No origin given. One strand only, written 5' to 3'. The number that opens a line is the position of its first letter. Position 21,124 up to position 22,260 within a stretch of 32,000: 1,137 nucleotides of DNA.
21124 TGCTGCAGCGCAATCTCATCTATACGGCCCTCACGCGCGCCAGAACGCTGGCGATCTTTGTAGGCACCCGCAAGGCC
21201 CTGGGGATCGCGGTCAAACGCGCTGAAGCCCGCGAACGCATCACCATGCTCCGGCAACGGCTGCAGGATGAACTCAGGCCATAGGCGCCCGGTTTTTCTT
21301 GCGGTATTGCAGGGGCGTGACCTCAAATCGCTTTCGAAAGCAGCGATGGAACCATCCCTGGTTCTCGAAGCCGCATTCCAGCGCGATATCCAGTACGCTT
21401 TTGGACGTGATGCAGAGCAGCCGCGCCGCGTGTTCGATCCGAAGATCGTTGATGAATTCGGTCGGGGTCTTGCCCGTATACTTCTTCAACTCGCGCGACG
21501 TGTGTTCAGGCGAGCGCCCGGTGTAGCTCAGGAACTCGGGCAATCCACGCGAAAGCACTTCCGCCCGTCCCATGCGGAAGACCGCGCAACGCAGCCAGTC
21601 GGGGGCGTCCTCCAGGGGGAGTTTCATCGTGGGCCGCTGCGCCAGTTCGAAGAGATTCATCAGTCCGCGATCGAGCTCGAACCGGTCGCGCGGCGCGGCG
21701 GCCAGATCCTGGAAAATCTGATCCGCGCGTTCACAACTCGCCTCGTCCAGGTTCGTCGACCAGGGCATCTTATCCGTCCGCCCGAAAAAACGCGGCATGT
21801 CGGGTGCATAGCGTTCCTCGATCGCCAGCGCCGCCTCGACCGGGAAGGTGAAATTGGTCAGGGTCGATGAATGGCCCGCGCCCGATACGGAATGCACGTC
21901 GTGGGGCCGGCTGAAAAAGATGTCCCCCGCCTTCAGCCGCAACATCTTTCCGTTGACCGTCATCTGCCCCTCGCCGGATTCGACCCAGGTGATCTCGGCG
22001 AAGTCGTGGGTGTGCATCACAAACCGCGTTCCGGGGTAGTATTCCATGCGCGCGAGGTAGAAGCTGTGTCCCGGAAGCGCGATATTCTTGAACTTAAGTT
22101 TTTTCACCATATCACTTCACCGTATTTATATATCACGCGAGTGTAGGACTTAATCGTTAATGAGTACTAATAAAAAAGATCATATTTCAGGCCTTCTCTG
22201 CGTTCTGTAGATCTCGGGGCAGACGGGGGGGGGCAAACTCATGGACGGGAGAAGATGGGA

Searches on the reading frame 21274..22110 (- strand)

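Call 105: search_protein_families(library=pfam, proteins=[window:21274-22110:-], max_evalue=0.00001)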
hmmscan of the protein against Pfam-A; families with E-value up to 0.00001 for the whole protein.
window:21274-22110:- (278 aa): 4 families
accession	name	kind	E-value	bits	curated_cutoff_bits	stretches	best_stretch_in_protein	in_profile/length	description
PF12833.13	HTH_18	-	1.1e-22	80.5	33.6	1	196-271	4-79/80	Helix-turn-helix domain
PF00165.29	HTH_AraC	-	1.7e-15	57.1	26.6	1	235-271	7-42/42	Bacterial regulatory helix-turn-helix proteins, AraC family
PF02311.25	AraC_binding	-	9.6e-15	55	21.1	1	24-153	10-134/135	AraC-like ligand binding domain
PF07883.17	Cupin_2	-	3.3e-11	43.2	27.2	1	21-80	2-61/70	Cupin domain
